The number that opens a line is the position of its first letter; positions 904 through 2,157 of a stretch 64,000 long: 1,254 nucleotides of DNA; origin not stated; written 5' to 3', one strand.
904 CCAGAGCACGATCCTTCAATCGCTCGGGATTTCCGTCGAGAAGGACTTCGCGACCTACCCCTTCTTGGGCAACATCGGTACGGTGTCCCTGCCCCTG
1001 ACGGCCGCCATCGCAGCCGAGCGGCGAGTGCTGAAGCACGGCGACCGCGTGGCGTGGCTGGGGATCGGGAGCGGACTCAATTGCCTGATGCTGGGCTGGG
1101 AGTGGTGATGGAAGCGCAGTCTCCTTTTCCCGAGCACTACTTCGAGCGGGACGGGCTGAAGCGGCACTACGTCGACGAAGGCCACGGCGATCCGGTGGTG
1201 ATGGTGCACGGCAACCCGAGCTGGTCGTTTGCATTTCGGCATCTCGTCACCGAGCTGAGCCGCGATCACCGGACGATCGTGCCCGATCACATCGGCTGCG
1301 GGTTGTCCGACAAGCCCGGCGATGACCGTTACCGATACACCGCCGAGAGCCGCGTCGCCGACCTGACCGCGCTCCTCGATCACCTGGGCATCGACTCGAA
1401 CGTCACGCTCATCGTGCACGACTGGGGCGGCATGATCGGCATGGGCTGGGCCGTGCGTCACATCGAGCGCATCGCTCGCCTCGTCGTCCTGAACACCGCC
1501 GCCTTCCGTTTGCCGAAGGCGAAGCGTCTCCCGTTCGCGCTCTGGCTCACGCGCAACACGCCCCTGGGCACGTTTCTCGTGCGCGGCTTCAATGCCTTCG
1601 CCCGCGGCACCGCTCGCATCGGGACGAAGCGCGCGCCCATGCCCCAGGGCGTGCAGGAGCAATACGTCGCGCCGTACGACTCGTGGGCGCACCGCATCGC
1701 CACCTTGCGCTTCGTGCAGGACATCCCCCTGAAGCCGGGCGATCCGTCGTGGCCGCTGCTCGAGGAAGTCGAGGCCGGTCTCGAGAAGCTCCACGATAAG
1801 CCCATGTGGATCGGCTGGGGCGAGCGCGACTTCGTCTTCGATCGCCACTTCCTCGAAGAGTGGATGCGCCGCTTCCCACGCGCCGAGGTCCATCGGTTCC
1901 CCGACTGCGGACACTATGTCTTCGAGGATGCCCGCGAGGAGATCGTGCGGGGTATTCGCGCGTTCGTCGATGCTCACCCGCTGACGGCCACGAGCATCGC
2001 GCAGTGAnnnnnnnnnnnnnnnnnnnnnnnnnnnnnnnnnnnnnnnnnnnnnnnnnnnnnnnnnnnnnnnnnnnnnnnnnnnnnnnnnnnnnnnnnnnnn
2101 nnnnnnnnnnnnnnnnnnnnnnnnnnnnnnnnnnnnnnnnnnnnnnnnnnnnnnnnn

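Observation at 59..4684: Complete oleABCD-type head-to-head olefin (long-chain hydrocarbon) biosynthesis cluster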

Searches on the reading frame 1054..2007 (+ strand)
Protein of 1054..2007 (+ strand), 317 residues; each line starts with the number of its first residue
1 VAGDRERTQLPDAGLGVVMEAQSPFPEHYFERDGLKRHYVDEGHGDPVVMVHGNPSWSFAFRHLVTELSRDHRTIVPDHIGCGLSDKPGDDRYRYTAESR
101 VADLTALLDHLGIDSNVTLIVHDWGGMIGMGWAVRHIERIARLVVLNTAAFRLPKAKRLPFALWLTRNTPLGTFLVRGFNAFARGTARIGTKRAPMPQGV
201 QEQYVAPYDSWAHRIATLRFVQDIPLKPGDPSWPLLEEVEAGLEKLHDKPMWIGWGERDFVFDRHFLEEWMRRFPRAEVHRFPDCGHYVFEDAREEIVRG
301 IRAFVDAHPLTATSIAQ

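Call 3: search_protein_families(library=ncbifam, proteins=[window:1054-2007:+], max_evalue=0.001)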
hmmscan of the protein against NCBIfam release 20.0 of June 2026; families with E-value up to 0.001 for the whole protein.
window:1054-2007:+ (317 aa): 22 families
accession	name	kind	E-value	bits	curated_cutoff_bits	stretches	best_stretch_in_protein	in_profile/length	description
NF002938.0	PRK03592.1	equivalog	7e-44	150.3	241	1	23-308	8-292/298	haloalkane dehalogenase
NF002043.0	PRK00870.1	subfamily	3.2e-40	138.4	265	1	24-307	18-300/302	haloalkane dehalogenase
NF002873.0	PRK03204.1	equivalog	1.9e-36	125.8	466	1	23-301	12-281/286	haloalkane dehalogenase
NF045632.1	hydroxlase_HsaD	equivalog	1.7e-16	60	400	1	34-149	23-138/290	4,5:9,10-diseco-3-hydroxy-5,9,17-trioxoandrosta-1(10),2-diene-4-oate hydrolase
NF050089.1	i_nPHAscl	equivalog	1.8e-15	56.8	300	2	41-152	13-121/288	intracellular short-chain-length polyhydroxyalkanoate depolymerase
TIGR01250.1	pro_imino_pep_2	subfamily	3.6e-15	56.3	167.65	1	39-148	19-129/288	proline iminopeptidase-family hydrolase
TIGR03056.1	bchO_mg_che_rel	equivalog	1.7e-14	53.5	172.55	1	36-303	17-275/278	alpha/beta fold hydrolase BchO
TIGR02427.1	protocat_pcaD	equivalog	3.7e-13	49.5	255.85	1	61-150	29-114/251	3-oxoadipate enol-lactonase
NF007954.0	PRK10673.1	equivalog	5.7e-13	48.7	399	1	45-150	16-116/255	esterase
NF011457.0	PRK14875.1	equivalog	5.7e-13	48.6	307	1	38-149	123-232/372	acetoin dehydrogenase dihydrolipoyllysine-residue acetyltransferase subunit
NF004514.1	PRK05855.1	equivalog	1.5e-12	46.9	455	1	44-128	21-104/578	SDR family oxidoreductase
NF045945.1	ProImpepLactob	equivalog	7e-12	45.4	400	1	44-144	26-126/293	proline iminopeptidase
NF051487.1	bifunc_PcaCD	exception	5e-11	42.3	430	1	44-152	171-275/413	bifunctional 4-carboxymuconolactone decarboxylase/3-oxoadipate enol-lactonase PcaCD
NF045948.1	ProImpepThrmp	equivalog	1.1e-10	41.5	500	1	44-146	24-126/291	proline iminopeptidase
TIGR03343.1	biphenyl_bphD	equivalog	3e-10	39.8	462.15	1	36-149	21-135/282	2-hydroxy-6-oxo-6-phenylhexa-2,4-dienoate hydrolase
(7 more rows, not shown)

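Call 4: search_protein_families(library=pfam, proteins=[window:1054-2007:+], max_evalue=0.001)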
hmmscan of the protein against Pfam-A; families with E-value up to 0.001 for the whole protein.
window:1054-2007:+ (317 aa): 3 families
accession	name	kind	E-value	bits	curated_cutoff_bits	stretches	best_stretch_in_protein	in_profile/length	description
PF00561.26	Abhydrolase_1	-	9.2e-30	104.5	25.8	1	47-292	2-243/245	alpha/beta hydrolase fold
PF12697.13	Abhydrolase_6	-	9.2e-24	85.7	26.3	1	48-298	1-215/217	Alpha/beta hydrolase family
PF12146.15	Hydrolase_4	-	5e-10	39.5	27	1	48-292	7-237/239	Serine aminopeptidase, S33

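Call 8: search_solved_structures(query=window:1108-2007:+, show_alignments=2)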
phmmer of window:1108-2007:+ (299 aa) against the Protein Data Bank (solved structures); distinct sequences matched with E-value up to 0.001: 326 (the best 60 are shown).
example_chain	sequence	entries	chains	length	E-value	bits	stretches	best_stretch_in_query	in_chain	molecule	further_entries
8ooh_A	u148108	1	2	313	2e-31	112.8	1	19-288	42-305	Alpha/beta fold hydrolase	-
8ckp_D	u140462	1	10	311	2.5e-31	112.5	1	19-288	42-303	Alpha/beta fold hydrolase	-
6zvy_A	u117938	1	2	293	2.6e-30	109.2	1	6-238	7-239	Haloalkane dehalogenase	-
6y9g_A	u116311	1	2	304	6.2e-30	107.9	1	2-283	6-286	Ancestral haloalkane dehalogenase AncHLD5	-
7pcx_A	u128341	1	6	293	1.7e-29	106.5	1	6-238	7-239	Haloalkane dehalogenase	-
6zvx_A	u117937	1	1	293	2.3e-29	106.1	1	6-238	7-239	Haloalkane dehalogenase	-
6zvw_A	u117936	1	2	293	2.7e-29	105.9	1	6-238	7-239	Haloalkane dehalogenase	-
4kaf_A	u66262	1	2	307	2.9e-29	105.8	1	5-238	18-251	Haloalkane dehalogenase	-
6zcc_A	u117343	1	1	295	3.2e-29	105.6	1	6-238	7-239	Haloalkane dehalogenase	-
6zvu_A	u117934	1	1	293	3.3e-29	105.6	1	6-238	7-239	Haloalkane dehalogenase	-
4kaa_A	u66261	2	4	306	3.4e-29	105.5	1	5-238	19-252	Haloalkane dehalogenase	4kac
6u32_A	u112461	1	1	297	3.6e-29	105.5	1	5-238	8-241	HaloTag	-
5vnp_A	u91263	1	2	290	3.6e-29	105.4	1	6-238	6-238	Haloalkane dehalogenase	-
7oo4_A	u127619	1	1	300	3.7e-29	105.4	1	5-238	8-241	Haloalkane dehalogenase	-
6y7a_A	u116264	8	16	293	3.7e-29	105.4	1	6-238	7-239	Haloalkane dehalogenase | HaloTag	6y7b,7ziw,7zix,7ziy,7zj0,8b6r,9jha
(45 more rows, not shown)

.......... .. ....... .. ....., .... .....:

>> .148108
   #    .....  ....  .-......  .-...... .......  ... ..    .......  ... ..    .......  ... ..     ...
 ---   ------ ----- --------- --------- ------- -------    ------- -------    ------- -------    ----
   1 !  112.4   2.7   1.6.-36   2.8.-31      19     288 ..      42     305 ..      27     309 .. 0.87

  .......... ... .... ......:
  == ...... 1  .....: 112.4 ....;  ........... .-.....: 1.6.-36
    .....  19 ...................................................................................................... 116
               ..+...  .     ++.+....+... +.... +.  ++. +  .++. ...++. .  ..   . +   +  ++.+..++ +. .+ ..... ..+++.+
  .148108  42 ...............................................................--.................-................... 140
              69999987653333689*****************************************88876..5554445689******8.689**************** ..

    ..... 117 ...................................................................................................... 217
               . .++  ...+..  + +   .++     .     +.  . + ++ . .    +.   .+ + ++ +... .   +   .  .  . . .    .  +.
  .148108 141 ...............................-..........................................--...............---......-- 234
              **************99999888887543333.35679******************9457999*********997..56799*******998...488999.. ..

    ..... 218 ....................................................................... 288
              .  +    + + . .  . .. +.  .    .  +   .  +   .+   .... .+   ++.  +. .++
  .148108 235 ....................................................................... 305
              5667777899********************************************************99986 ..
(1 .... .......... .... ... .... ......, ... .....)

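Call 47: find_homologous_proteins(query=window:1108-2007:+, max_evalue=1e-20)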
Query window:1108-2007:+ (299 aa): 8000 proteins with E <= 1e-20 among 8000 candidates; the best 120 are listed.
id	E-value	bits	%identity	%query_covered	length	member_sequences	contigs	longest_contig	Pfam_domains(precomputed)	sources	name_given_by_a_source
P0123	8.1e-208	707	100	100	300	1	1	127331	PF12697.14,PF00561.27,PF12146.16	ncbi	ncbi:MAG: alpha/beta fold hydrolase [Planctomycetota bacterium]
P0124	2.2e-149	515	74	99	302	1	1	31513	PF12697.14,PF00561.27,PF12146.16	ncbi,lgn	-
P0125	1.4e-128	447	68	94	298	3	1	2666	PF12697.14,PF00561.27,PF12146.16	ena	-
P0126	1.5e-127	444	66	96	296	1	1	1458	PF12697.14,PF00561.27,PF12146.16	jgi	-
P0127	3.1e-126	439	63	98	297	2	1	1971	PF12697.14,PF10230.16,PF00561.27,PF12146.16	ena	-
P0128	5.8e-126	438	65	96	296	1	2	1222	PF12697.14,PF00561.27,PF12146.16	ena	-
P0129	7.4e-126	438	67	95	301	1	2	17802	PF12697.14,PF00561.27,PF12146.16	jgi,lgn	-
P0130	9.8e-126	438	65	96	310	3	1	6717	PF12697.14,PF00561.27,PF12146.16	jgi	jgi:haloalkane dehalogenase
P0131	1.1e-125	437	66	97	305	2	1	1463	PF12697.14,PF00561.27,PF12146.16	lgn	-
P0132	1.4e-125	437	63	94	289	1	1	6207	PF12697.14,PF00561.27,PF12146.16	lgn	-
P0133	1.5e-125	437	63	94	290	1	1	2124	PF12697.14,PF00561.27,PF12146.16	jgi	jgi:cis-3-alkyl-4-acyloxetan-2-one decarboxylase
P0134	1.8e-125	437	62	98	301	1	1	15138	PF12697.14,PF00561.27,PF12146.16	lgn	-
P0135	3.3e-125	436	63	94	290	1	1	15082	PF12697.14,PF00561.27,PF12146.16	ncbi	-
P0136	3.7e-125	436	63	98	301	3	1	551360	PF12697.14,PF00561.27,PF12146.16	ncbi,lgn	-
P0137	4.6e-125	435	63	94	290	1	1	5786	PF12697.14,PF00561.27,PF12146.16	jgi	jgi:cis-3-alkyl-4-acyloxetan-2-one decarboxylase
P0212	6.5e-122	425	62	96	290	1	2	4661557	PF12697.14,PF10230.16,PF00561.27,PF12146.16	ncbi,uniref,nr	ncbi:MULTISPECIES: alpha/beta fold hydrolase [Shewanella]|uniref:alpha/beta fold hydrolase n=1 Tax=S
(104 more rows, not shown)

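Call 48: find_encoding_contigs(protein=P0212, flank=9000, max_places=3)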
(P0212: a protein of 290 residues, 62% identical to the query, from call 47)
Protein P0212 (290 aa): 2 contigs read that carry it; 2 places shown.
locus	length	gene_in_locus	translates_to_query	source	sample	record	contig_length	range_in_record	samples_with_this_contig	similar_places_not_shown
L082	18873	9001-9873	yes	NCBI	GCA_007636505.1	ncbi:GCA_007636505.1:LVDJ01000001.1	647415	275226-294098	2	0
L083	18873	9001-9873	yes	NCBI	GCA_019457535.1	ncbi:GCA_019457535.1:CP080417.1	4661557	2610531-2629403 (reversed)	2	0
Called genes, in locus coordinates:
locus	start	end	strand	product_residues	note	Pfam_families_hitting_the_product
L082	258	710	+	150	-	-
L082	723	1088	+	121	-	-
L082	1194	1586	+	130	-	PF04828:GFA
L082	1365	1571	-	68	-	-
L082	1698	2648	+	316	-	-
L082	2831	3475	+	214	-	-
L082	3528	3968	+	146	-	PF04229:GrpB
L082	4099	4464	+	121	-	PF09779:Ima1_N (faint), PF01844:HNH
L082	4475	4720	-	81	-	PF06945:DUF1289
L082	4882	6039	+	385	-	-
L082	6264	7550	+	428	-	PF05206:TRM13 (faint), PF13679:Methyltransf_32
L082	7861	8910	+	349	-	PF00108:Thiolase_N (weak), PF08541:ACP_syn_III_C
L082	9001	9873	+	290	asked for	PF10230:LIDHydrolase (weak), PF12146:Hydrolase_4, PF00561:Abhydrolase_1, PF12697:Abhydrolase_6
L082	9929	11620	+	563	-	PF00501:AMP-binding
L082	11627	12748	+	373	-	PF01073:3Beta_HSD, PF01370:Epimerase, PF02719:Polysacc_synt_2 (weak), PF04321:RmlD_sub_bind, PF05368:NmrA, PF16363:GDP_Man_Dehyd, PF13460:NAD_binding_10, PF07993:NAD_binding_4 (weak)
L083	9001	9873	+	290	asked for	PF10230:LIDHydrolase (weak), PF12146:Hydrolase_4, PF00561:Abhydrolase_1, PF12697:Abhydrolase_6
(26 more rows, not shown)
